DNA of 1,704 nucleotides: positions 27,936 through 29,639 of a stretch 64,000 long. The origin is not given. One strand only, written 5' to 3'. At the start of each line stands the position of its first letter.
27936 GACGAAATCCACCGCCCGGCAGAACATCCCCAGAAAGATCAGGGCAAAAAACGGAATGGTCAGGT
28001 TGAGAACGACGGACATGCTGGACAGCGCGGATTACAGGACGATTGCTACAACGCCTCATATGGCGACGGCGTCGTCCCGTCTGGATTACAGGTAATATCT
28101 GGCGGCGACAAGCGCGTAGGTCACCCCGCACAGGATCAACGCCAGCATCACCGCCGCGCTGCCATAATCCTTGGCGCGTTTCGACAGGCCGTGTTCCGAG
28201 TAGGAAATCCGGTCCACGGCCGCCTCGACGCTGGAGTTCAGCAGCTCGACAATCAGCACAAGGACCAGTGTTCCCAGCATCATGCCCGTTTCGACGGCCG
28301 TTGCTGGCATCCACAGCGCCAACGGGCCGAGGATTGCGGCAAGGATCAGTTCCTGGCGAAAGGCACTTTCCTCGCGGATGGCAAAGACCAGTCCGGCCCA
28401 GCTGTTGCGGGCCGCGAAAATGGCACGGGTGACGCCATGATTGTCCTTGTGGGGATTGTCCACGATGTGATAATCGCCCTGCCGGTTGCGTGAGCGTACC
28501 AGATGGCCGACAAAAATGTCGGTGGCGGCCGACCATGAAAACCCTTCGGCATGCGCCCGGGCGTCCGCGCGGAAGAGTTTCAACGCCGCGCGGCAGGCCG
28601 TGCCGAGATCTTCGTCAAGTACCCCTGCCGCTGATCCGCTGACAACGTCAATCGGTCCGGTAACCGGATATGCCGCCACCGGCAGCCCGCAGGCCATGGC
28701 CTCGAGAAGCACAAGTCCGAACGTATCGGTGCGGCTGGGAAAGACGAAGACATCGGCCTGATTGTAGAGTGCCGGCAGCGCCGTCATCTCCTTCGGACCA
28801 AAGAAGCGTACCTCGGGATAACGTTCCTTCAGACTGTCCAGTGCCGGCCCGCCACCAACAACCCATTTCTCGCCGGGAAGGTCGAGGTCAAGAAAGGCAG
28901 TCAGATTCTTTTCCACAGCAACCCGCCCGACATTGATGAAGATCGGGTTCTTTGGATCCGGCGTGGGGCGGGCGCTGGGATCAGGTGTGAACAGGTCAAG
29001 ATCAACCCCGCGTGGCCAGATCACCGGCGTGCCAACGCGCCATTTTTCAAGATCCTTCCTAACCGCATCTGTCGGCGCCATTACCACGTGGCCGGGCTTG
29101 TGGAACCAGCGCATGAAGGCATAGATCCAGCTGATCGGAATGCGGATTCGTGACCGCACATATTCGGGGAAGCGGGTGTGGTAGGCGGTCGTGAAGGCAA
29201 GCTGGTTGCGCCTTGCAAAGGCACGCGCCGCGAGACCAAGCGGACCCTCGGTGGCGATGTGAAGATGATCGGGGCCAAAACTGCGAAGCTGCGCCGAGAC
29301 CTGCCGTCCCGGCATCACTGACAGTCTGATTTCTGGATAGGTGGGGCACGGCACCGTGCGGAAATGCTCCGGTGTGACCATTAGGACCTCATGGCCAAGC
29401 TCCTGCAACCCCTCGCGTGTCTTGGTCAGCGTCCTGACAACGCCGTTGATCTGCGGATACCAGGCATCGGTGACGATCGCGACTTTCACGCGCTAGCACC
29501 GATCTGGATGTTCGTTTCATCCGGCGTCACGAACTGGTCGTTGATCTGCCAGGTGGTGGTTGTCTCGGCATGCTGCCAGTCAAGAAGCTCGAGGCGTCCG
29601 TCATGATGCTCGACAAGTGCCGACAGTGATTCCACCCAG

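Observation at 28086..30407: Phosphate-starvation lipid-remodelling operon in which the glycolipid synthase is fused to diacylglycerol kinase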

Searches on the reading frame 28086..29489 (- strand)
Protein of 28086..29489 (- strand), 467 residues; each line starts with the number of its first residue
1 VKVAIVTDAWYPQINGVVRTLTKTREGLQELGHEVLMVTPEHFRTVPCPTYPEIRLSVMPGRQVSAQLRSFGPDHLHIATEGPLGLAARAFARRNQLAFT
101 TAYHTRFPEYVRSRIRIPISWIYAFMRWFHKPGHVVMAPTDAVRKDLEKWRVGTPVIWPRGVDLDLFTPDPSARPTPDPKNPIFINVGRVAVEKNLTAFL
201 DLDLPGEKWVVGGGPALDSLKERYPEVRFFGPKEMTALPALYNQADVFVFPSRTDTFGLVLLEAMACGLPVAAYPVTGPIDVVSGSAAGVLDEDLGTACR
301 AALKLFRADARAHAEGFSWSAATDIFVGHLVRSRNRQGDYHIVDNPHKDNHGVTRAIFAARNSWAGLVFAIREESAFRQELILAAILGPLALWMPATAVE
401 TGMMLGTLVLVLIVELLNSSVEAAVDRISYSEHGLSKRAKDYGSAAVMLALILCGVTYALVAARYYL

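Call 3: search_protein_families(library=pfam, proteins=[window:28086-29489:-], max_evalue=0.01)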
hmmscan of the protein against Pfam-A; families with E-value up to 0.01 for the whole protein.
window:28086-29489:- (467 aa): 6 families
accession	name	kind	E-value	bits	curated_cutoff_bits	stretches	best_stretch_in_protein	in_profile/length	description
PF01219.24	DAGK_prokar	-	5.5e-29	100.4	22.3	1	362-461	2-101/102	Prokaryotic diacylglycerol kinase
PF13439.12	Glyco_transf_4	-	6.3e-23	82.1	28.5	1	14-165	1-169/170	Glycosyltransferase Family 4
PF00534.26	Glycos_transf_1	-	1.8e-19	70.4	26.4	1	177-290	11-138/172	Glycosyl transferases group 1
PF13692.12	Glyco_trans_1_4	-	1.5e-18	67.9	27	1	209-292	37-124/142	Glycosyl transferases group 1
PF13579.12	Glyco_trans_4_4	-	6.4e-08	33.5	29.7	1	15-152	1-147/158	Glycosyl transferase 4-like domain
PF20706.3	GT4-conflict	-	2.1e-07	30.7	26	1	235-272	272-309/385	Family 4 Glycosyltransferase in conflict systems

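Call 4: search_protein_families(library=ncbifam, proteins=[window:28086-29489:-], max_evalue=0.01)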
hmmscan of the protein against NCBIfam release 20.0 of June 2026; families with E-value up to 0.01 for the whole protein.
window:28086-29489:- (467 aa): 23 families
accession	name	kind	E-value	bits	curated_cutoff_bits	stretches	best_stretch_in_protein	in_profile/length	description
NF053787.1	GlcN_PG_synth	equivalog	1.4e-18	66.9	480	1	13-312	13-330/361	N-acetylglucosaminyl phosphatidylglycerol synthase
TIGR04047.1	MSMEG_0565_glyc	hypoth_equivalog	1.2e-16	60.8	259.85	1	204-323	222-364/373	MSMEG_0565 family glycosyltransferase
NF049988.1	MGlcDAGSynMgs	equivalog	7.8e-14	51.8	400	1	1-56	1-56/398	alpha-monoglucosyldiacylglycerol synthase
TIGR03999.1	thiol_BshA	equivalog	2.1e-11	43.4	273.7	1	226-311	256-341/375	N-acetyl-alpha-D-glucosaminyl L-malate synthase BshA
TIGR03449.1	mycothiol_MshA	equivalog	6.7e-11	41.7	462.5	1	226-324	285-394/406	D-inositol-3-phosphate glycosyltransferase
NF041876.1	EPS_EpsE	equivalog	2.8e-10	40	400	1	226-291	277-342/389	exopolysaccharide biosynthesis GT4 family glycosyltransferase EpsE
TIGR02149.1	glgA_Coryne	subfamily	1.5e-09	37.5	302.4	1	236-293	275-332/391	glycogen synthase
NF038229.1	Glyco4_Geo_Pelo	equivalog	1.8e-09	37.1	400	1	222-308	215-301/338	GPMC system family 4 glycosyltransferase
TIGR03088.1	stp2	hypoth_equivalog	1.8e-09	37.1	409.05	1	228-305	258-335/374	TIGR03088 family PEP-CTERM/XrtA system glycosyltransferase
TIGR02472.1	sucr_P_syn_N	equivalog_domain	4e-08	32.5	576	1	239-295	331-391/439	sucrose-phosphate synthase, putative, glycosyltransferase domain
NF038255.1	exopoly_VpsD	equivalog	2.1e-07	30.2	300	1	226-276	264-314/381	VpsD family glycosyltransferase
NF053513.1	Gtran_IagA_BgsA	equivalog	6.8e-07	28.6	460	1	223-271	213-262/333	LTA glycolipid anchor biosynthesis glycosyltransferase, IagA/BgsA family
NF047684.1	TeichurnBiosyTuaC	equivalog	8.7e-06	24.9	550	1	73-280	109-325/391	teichuronic acid biosynthesis protein TuaC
TIGR04157.1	glyco_rSAM_CFB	subfamily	1.9e-05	23.9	400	1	209-285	262-341/406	TIGR04157 family glycosyltransferase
TIGR02470.1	sucr_synth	equivalog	3.1e-05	22.3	810.4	1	245-290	644-689/784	sucrose synthase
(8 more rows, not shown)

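Call 5: find_homologous_proteins(query=window:28086-29489:-, max_evalue=1e-10)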
Query window:28086-29489:- (467 aa): 8000 proteins with E <= 1e-10 among 8000 candidates; the best 120 are listed.
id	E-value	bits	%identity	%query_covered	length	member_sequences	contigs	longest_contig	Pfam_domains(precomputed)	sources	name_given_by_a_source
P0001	0.0e+0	1042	97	100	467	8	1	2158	PF00534.27,PF13579.13,PF01219.25,PF13439.13,PF20706.4,PF13692.13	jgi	jgi:diacylglycerol kinase/glycosyltransferase involved in cell wall biosynthesis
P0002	4.1e-282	954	88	100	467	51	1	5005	PF00534.27,PF13579.13,PF01219.25,PF13439.13,PF20706.4,PF13692.13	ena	-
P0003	3.4e-276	934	88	100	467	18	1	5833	PF00534.27,PF13579.13,PF01219.25,PF13439.13,PF20706.4,PF13692.13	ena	-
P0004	2.2e-275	932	87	100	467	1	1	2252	PF00534.27,PF13579.13,PF01219.25,PF13439.13,PF20706.4,PF13692.13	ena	-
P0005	5.2e-275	930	87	100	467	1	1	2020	PF00534.27,PF13579.13,PF01219.25,PF13439.13,PF20706.4,PF13692.13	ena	-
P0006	6.9e-275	930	87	100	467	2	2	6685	PF00534.27,PF13579.13,PF01219.25,PF13439.13,PF20706.4,PF13692.13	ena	-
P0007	3.5e-274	928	86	100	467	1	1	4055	PF00534.27,PF13579.13,PF01219.25,PF13439.13,PF20706.4,PF13692.13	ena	-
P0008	2.9e-268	908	84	100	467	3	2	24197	PF00534.27,PF13579.13,PF01219.25,PF13439.13,PF20706.4,PF13692.13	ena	-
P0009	7.7e-264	894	83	100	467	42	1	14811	PF00534.27,PF13579.13,PF01219.25,PF13439.13,PF20706.4,PF13692.13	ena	-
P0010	1.6e-259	879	81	100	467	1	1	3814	PF00534.27,PF13579.13,PF01219.25,PF13439.13,PF20706.4,PF13692.13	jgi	-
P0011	1.6e-259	879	81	100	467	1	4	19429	PF00534.27,PF13579.13,PF01219.25,PF13439.13,PF20706.4,PF13692.13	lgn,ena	-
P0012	2.3e-259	879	80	100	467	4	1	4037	PF00534.27,PF01219.25,PF13439.13,PF20706.4,PF13692.13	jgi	-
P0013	2.1e-258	876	81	100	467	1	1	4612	PF00534.27,PF13579.13,PF01219.25,PF13439.13,PF20706.4,PF13692.13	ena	-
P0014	2.6e-258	875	81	100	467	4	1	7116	PF00534.27,PF13579.13,PF01219.25,PF13439.13,PF20706.4,PF13692.13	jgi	-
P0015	2.3e-257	872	81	100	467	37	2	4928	PF00534.27,PF13579.13,PF01219.25,PF13439.13,PF20706.4,PF13692.13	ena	-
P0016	1.1e-256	870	81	100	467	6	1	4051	PF00534.27,PF01219.25,PF13439.13,PF20706.4,PF13692.13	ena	-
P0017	1.7e-256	869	81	100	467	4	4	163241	PF00534.27,PF01219.25,PF13439.13,PF20706.4,PF13692.13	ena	-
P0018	2.7e-255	865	80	100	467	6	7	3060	PF00534.27,PF01219.25,PF13439.13,PF20706.4,PF13692.13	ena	-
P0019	3.8e-254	862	80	100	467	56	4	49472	PF00534.27,PF13579.13,PF01219.25,PF13439.13,PF20706.4,PF13692.13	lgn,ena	-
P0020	6.3e-254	861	80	100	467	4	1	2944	PF00534.27,PF13579.13,PF01219.25,PF13439.13,PF20706.4,PF13692.13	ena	-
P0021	1.3e-252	857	79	100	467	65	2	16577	PF00534.27,PF13579.13,PF01219.25,PF13439.13,PF20706.4,PF13692.13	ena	-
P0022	7.9e-252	854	79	100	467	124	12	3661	PF00534.27,PF13579.13,PF01219.25,PF13439.13,PF20706.4,PF13692.13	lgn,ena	-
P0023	3.1e-250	849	77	100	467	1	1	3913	PF00534.27,PF13579.13,PF01219.25,PF13439.13,PF20706.4,PF13692.13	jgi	-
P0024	1.1e-249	847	78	100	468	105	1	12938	PF00534.27,PF13579.13,PF01219.25,PF13439.13,PF20706.4,PF13692.13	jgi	jgi:diacylglycerol kinase/glycosyltransferase involved in cell wall biosynthesis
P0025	1.3e-249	847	77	100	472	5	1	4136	PF00534.27,PF13579.13,PF01219.25,PF13439.13,PF20706.4,PF13692.13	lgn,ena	-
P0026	4.7e-246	835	77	100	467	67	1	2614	PF00534.27,PF01219.25,PF13439.13,PF20706.4,PF13692.13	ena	-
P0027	1.3e-244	830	78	100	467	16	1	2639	PF00534.27,PF01219.25,PF13439.13,PF20706.4,PF13692.13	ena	-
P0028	4.8e-244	828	77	100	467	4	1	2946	PF00534.27,PF01219.25,PF13439.13,PF20706.4,PF13692.13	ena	-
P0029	3.0e-242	822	75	100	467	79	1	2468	PF00534.27,PF13579.13,PF01219.25,PF13439.13,PF20706.4,PF13692.13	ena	-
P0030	3.4e-242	822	77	100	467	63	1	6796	PF00534.27,PF01219.25,PF13439.13,PF20706.4,PF13692.13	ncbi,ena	-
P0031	9.0e-242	821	77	100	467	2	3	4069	PF00534.27,PF01219.25,PF13439.13,PF20706.4,PF13692.13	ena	-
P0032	9.3e-242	821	77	100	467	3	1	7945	PF00534.27,PF01219.25,PF13439.13,PF20706.4,PF13692.13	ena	-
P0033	2.1e-241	820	77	100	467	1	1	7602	PF00534.27,PF01219.25,PF13439.13,PF20706.4,PF13692.13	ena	-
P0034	2.9e-241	819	77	100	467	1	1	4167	PF00534.27,PF01219.25,PF13439.13,PF20706.4,PF13692.13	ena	-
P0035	9.2e-236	801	74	100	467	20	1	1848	PF00534.27,PF13579.13,PF01219.25,PF13439.13,PF20706.4,PF13692.13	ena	-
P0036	1.5e-230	784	73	100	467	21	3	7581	PF00534.27,PF13579.13,PF01219.25,PF13439.13,PF20706.4,PF13692.13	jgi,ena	jgi:diacylglycerol kinase/glycosyltransferase involved in cell wall biosynthesis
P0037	1.7e-229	780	72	100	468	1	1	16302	PF00534.27,PF13579.13,PF01219.25,PF13439.13,PF20706.4,PF13692.13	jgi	-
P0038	4.4e-226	769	72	100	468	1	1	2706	PF00534.27,PF01219.25,PF13439.13,PF20706.4,PF13692.13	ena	-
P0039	5.9e-224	762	70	100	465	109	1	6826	PF00534.27,PF13579.13,PF01219.25,PF13439.13,PF20706.4,PF13692.13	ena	-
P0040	1.4e-204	698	67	99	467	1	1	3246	PF00534.27,PF13579.13,PF01219.25,PF13439.13,PF20706.4,PF13692.13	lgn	-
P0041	2.0e-199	681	67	98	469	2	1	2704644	PF00534.27,PF13579.13,PF01219.25,PF13439.13,PF20706.4,PF13692.13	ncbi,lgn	ncbi:diacylglycerol kinase [Alphaproteobacteria bacterium LSUCC0684]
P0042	2.9e-198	677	65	100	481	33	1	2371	PF00534.27,PF13579.13,PF01219.25,PF13439.13,PF20706.4,PF13692.13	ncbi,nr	ncbi:MAG: glycosyltransferase [Alphaproteobacteria bacterium]|nr:glycosyltransferase [Alphaproteobac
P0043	2.1e-197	675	65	100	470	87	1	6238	PF00534.27,PF13579.13,PF01219.25,PF13439.13,PF20706.4,PF13692.13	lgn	-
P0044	5.5e-197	673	64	100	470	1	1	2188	PF00534.27,PF01219.25,PF13439.13,PF20706.4,PF13692.13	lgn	-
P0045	2.1e-196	671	64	100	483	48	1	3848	PF00534.27,PF01219.25,PF13439.13,PF20706.4,PF13692.13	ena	-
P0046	6.9e-196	670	66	100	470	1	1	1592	PF00534.27,PF13579.13,PF01219.25,PF13439.13,PF20706.4,PF13692.13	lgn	-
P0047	1.7e-195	668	64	100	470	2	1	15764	PF00534.27,PF01219.25,PF13439.13,PF20706.4,PF13692.13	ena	-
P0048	4.4e-195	667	65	97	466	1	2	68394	PF00534.27,PF13579.13,PF01219.25,PF13439.13,PF20706.4,PF13692.13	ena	-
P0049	1.0e-194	666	64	98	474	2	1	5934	PF00534.27,PF13579.13,PF01219.25,PF13439.13,PF20706.4,PF13692.13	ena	-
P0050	3.3e-194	664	65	98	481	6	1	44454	PF00534.27,PF13579.13,PF01219.25,PF13439.13,PF20706.4,PF13692.13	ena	-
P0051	2.0e-193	662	62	100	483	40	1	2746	PF00534.27,PF13579.13,PF01219.25,PF13439.13,PF20706.4,PF13692.13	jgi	jgi:diacylglycerol kinase/glycosyltransferase involved in cell wall biosynthesis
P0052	5.6e-193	660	65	99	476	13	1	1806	PF00534.27,PF13579.13,PF01219.25,PF13439.13,PF13692.13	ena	-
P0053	1.7e-192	658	65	100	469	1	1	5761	PF00534.27,PF13579.13,PF01219.25,PF13439.13,PF20706.4,PF13692.13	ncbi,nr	ncbi:MAG: diacylglycerol kinase [Alphaproteobacteria bacterium]|nr:diacylglycerol kinase [Alphaprote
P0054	9.6e-192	656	64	98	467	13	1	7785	PF00534.27,PF01219.25,PF13439.13,PF20706.4,PF13692.13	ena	-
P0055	1.2e-191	656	65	100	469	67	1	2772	PF00534.27,PF13579.13,PF01219.25,PF13439.13,PF20706.4,PF13692.13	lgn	-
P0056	1.3e-191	656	66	98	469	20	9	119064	PF00534.27,PF13579.13,PF01219.25,PF13439.13,PF20706.4,PF13692.13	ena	-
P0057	3.3e-191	654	65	99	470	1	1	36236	PF00534.27,PF13579.13,PF01219.25,PF13439.13,PF20706.4,PF13692.13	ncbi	-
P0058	1.3e-190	652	63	99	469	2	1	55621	PF00534.27,PF13579.13,PF01219.25,PF13439.13,PF20706.4,PF13692.13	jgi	-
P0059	2.7e-190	651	61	100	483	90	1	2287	PF00534.27,PF13579.13,PF01219.25,PF13439.13,PF20706.4,PF13692.13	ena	-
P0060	3.9e-190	651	66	98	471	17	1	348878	PF00534.27,PF13579.13,PF01219.25,PF13439.13,PF20706.4,PF13692.13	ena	-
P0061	5.4e-190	650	64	98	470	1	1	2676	PF00534.27,PF13579.13,PF01219.25,PF13439.13,PF20706.4,PF13692.13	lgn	-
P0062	1.9e-189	648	64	98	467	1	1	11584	PF00534.27,PF13579.13,PF01219.25,PF13439.13,PF20706.4,PF13692.13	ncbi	ncbi:MAG: diacylglycerol kinase [Candidatus Puniceispirillales bacterium]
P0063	1.3e-188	646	63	99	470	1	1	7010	PF00534.27,PF13579.13,PF01219.25,PF13439.13,PF20706.4,PF13692.13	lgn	-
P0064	1.7e-188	645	62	99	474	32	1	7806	PF00534.27,PF13579.13,PF01219.25,PF13439.13,PF20706.4,PF13692.13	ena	-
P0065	2.3e-188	645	64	98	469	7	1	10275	PF00534.27,PF13579.13,PF01219.25,PF13439.13,PF20706.4,PF13692.13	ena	-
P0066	4.1e-187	641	62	98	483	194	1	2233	PF00534.27,PF13579.13,PF01219.25,PF13439.13,PF20706.4,PF13692.13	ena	-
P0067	1.9e-186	638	63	98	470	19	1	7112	PF00534.27,PF13579.13,PF01219.25,PF13439.13,PF20706.4,PF13692.13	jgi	jgi:diacylglycerol kinase/glycosyltransferase involved in cell wall biosynthesis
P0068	3.9e-186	637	63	99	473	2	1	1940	PF00534.27,PF13579.13,PF01219.25,PF13439.13,PF20706.4,PF13692.13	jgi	-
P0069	9.5e-186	636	62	99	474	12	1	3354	PF00534.27,PF13579.13,PF01219.25,PF13439.13,PF20706.4,PF13692.13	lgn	-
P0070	1.5e-184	632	64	98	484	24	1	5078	PF00534.27,PF13579.13,PF01219.25,PF13439.13,PF20706.4,PF13692.13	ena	-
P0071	1.2e-183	629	62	100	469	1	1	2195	PF00534.27,PF13579.13,PF01219.25,PF13439.13,PF20706.4,PF13692.13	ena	-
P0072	4.8e-183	627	61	100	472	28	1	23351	PF00534.27,PF13579.13,PF01219.25,PF13439.13,PF20706.4,PF13692.13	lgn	-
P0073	1.7e-182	626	64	93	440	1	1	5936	PF00534.27,PF01219.25,PF13439.13,PF20706.4,PF13692.13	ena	-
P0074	3.2e-182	625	59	99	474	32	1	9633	PF00534.27,PF13579.13,PF01219.25,PF13439.13,PF20706.4,PF13692.13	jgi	-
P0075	1.2e-181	623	62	98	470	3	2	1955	PF00534.27,PF13579.13,PF01219.25,PF13439.13,PF20706.4,PF13692.13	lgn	-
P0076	1.7e-181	622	61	98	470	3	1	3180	PF00534.27,PF13579.13,PF01219.25,PF13439.13,PF20706.4,PF13692.13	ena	-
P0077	6.3e-181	620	60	99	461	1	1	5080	PF00534.27,PF13579.13,PF01219.25,PF13439.13,PF20706.4,PF13692.13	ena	-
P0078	9.0e-181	620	63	98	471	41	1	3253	PF00534.27,PF13579.13,PF01219.25,PF13439.13,PF20706.4,PF13692.13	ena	-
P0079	1.5e-180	619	60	99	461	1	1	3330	PF00534.27,PF13579.13,PF01219.25,PF13439.13,PF20706.4,PF13692.13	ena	-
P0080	1.8e-180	619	60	99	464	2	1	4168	PF00534.27,PF13579.13,PF01219.25,PF13439.13,PF20706.4,PF13692.13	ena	-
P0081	2.2e-180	619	60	99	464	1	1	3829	PF00534.27,PF13579.13,PF01219.25,PF13439.13,PF20706.4,PF13692.13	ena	-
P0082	2.4e-180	618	60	99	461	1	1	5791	PF00534.27,PF13579.13,PF01219.25,PF13439.13,PF20706.4,PF13692.13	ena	-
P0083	2.7e-180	618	60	99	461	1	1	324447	PF00534.27,PF13579.13,PF01219.25,PF13439.13,PF20706.4,PF13692.13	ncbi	-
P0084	3.3e-180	618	60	99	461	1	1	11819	PF00534.27,PF13579.13,PF01219.25,PF13439.13,PF20706.4,PF13692.13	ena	-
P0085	3.5e-180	618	61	99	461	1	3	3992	PF00534.27,PF13579.13,PF01219.25,PF13439.13,PF20706.4,PF13692.13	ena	-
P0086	3.5e-180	618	61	99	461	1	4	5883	PF00534.27,PF13579.13,PF01219.25,PF13439.13,PF20706.4,PF13692.13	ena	-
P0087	3.5e-180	618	61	99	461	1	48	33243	PF00534.27,PF13579.13,PF01219.25,PF13439.13,PF20706.4,PF13692.13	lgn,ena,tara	tara:strand:- start:302 stop:1687 length:1386 start_codon:yes stop_codon:yes gene_type:complete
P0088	3.5e-180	618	61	99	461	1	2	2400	PF00534.27,PF13579.13,PF01219.25,PF13439.13,PF20706.4,PF13692.13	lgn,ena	-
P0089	4.3e-180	618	62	98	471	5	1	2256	PF00534.27,PF13579.13,PF01219.25,PF13439.13,PF20706.4,PF13692.13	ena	-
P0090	5.6e-180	617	60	99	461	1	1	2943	PF00534.27,PF13579.13,PF01219.25,PF13439.13,PF20706.4,PF13692.13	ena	-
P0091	6.1e-180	617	59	99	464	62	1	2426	PF00534.27,PF13579.13,PF01219.25,PF13439.13,PF20706.4,PF13692.13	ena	-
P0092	6.6e-180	617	60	99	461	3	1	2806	PF00534.27,PF13579.13,PF01219.25,PF13439.13,PF20706.4,PF13692.13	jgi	-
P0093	6.6e-180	617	61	99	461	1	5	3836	PF00534.27,PF13579.13,PF01219.25,PF13439.13,PF20706.4,PF13692.13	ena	-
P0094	7.0e-180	617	60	98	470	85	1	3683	PF00534.27,PF01219.25,PF13439.13,PF20706.4,PF13692.13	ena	-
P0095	7.0e-180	617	60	99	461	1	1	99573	PF00534.27,PF13579.13,PF01219.25,PF13439.13,PF20706.4,PF13692.13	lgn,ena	-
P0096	9.1e-180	616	61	99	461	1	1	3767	PF00534.27,PF13579.13,PF01219.25,PF13439.13,PF20706.4,PF13692.13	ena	-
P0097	9.1e-180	616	60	99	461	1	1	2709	PF00534.27,PF13579.13,PF01219.25,PF13439.13,PF20706.4,PF13692.13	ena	-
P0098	9.7e-180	616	60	99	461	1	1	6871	PF00534.27,PF13579.13,PF01219.25,PF13439.13,PF20706.4,PF13692.13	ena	-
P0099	1.2e-179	616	60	99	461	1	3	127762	PF00534.27,PF13579.13,PF01219.25,PF13439.13,PF20706.4,PF13692.13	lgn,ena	-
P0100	1.3e-179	616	60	99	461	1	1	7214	PF00534.27,PF13579.13,PF01219.25,PF13439.13,PF20706.4,PF13692.13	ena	-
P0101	1.6e-179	616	60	99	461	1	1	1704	PF00534.27,PF13579.13,PF01219.25,PF13439.13,PF20706.4,PF13692.13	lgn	-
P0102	1.8e-179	615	60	99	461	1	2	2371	PF00534.27,PF13579.13,PF01219.25,PF13439.13,PF20706.4,PF13692.13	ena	-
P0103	1.8e-179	615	60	99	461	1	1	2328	PF00534.27,PF13579.13,PF01219.25,PF13439.13,PF20706.4,PF13692.13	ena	-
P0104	2.4e-179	615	60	99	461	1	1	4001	PF00534.27,PF13579.13,PF01219.25,PF13439.13,PF20706.4,PF13692.13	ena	-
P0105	2.4e-179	615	60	99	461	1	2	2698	PF00534.27,PF13579.13,PF01219.25,PF13439.13,PF20706.4,PF13692.13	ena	-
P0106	2.5e-179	615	60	99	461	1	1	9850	PF00534.27,PF13579.13,PF01219.25,PF13439.13,PF20706.4,PF13692.13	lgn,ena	-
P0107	2.7e-179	615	60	99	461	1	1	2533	PF00534.27,PF13579.13,PF01219.25,PF13439.13,PF20706.4,PF13692.13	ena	-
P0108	3.0e-179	615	59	99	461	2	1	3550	PF00534.27,PF13579.13,PF01219.25,PF13439.13,PF20706.4,PF13692.13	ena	-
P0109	3.1e-179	615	59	99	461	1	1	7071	PF00534.27,PF13579.13,PF01219.25,PF13439.13,PF20706.4,PF13692.13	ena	-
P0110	3.1e-179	615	60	99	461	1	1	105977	PF00534.27,PF13579.13,PF01219.25,PF13439.13,PF20706.4,PF13692.13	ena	-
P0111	3.5e-179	615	60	99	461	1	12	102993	PF00534.27,PF13579.13,PF01219.25,PF13439.13,PF20706.4,PF13692.13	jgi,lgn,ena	-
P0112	3.6e-179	615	59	99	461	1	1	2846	PF00534.27,PF13579.13,PF01219.25,PF13439.13,PF20706.4,PF13692.13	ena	-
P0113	3.8e-179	614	60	99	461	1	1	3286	PF00534.27,PF13579.13,PF01219.25,PF13439.13,PF20706.4,PF13692.13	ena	-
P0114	3.8e-179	614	60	99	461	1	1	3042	PF00534.27,PF13579.13,PF01219.25,PF13439.13,PF20706.4,PF13692.13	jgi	jgi:glycosyltransferase involved in cell wall biosynthesis/diacylglycerol kinase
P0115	4.1e-179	614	61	100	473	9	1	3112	PF00534.27,PF13579.13,PF01219.25,PF13439.13,PF20706.4,PF13692.13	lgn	-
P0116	4.3e-179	614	59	99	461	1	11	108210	PF00534.27,PF13579.13,PF01219.25,PF13439.13,PF20706.4,PF13692.13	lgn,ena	-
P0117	4.5e-179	614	60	99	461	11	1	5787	PF00534.27,PF13579.13,PF01219.25,PF13439.13,PF20706.4,PF13692.13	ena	-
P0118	4.8e-179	614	60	99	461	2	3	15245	PF00534.27,PF13579.13,PF01219.25,PF13439.13,PF20706.4,PF13692.13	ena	-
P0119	4.8e-179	614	59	99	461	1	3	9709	PF00534.27,PF13579.13,PF01219.25,PF13439.13,PF20706.4,PF13692.13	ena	-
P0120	4.8e-179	614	59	100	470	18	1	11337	PF00534.27,PF01219.25,PF13439.13,PF20706.4,PF13692.13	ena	-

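Call 10: find_related_loci(query=window:28086-29489:-, collection=genome_contigs, flank=5000)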
Query window:28086-29489:- (467 aa) in genome_contigs; peptide patterns used: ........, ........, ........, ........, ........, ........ (x = any residue, [..] = any of these).
259 stretches matched a pattern; 189 encode a relative of the query (tblastn E <= 1e-3); the best 80 are kept; 80 distinct loci.
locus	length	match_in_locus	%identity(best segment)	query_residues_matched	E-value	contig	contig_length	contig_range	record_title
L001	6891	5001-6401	88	1-467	0e+0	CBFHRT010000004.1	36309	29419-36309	MAG: Candidatus Puniceispirillaceae bacterium isolate AGTU_65_bin_9_strict genome assembly, contig: AGTU_65_bin_9_strict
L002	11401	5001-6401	88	1-467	0e+0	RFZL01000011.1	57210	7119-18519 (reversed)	MAG: Alphaproteobacteria bacterium isolate WB5_5_028 contig_100_10, whole genome shotgun sequence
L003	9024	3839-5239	88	1-467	0e+0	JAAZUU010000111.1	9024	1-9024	MAG: Rhodobiaceae bacterium isolate AW_metabat.4 AW_C1577, whole genome shotgun sequence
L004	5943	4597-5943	86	1-449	0e+0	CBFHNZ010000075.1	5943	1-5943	MAG: Candidatus Puniceispirillaceae bacterium isolate Co_bin_12_indstr genome assembly, contig: Co_bin_12_indstr_c75, wh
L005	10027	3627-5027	79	1-467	0e+0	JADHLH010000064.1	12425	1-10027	MAG: Alphaproteobacteria bacterium isolate BS301-5m-G11 BS301-5m-C6786, whole genome shotgun sequence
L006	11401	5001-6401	80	1-467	0e+0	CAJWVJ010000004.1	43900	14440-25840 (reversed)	MAG TPA_asm: uncultured Alphaproteobacteria bacterium isolate ERR599138_bin.78_MetaBAT_v2.12.1_MAG genome assembly, cont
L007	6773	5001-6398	78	1-466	0e+0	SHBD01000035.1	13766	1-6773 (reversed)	MAG: SAR116 cluster bacterium isolate MED-G116 SAR116-MED-G116-C35, whole genome shotgun sequence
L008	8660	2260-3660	81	1-467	0e+0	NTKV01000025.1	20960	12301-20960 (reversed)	MAG: SAR116 cluster bacterium MED-G06 SAR116-clade-MED-G06-C25, whole genome shotgun sequence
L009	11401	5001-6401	74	1-467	0e+0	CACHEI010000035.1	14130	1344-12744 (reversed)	uncultured SAR116 cluster alpha proteobacterium isolate AG-911-J17 genome assembly, contig: AG-911-J17_NODE_35, whole ge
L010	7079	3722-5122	79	1-467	0e+0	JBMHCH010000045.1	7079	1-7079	MAG: Candidatus Puniceispirillaceae bacterium isolate STO1_bin.45 c_000000000045, whole genome shotgun sequence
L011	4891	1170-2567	74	1-466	0e+0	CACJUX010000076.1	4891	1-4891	MAG: uncultured SAR116 cluster alpha proteobacterium isolate AG-916-C06 genome assembly, contig: AG-916-C06_NODE_77, who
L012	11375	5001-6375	76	1-467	0e+0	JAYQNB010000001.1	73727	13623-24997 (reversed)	MAG: Alphaproteobacteria bacterium isolate SD4486_NP_metabat_bins_2.tsv.118 contig_10819_pilon, whole genome shotgun seq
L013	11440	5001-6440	63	1-465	0e+0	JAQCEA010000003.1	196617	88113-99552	MAG: Proteobacteria bacterium isolate casp15-mb.96 NODE_59_length_196617_cov_0.107690, whole genome shotgun sequence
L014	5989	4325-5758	64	1-465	0e+0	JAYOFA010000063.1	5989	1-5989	MAG: Candidatus Puniceispirillum sp. isolate 139552_S154_concoct_bins.tsv.073 NODE_13939_length_5989_cov_36.313953, whol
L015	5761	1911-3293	65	3-467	0e+0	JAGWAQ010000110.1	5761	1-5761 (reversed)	MAG: Alphaproteobacteria bacterium isolate 277c_11 scaffold_17631, whole genome shotgun sequence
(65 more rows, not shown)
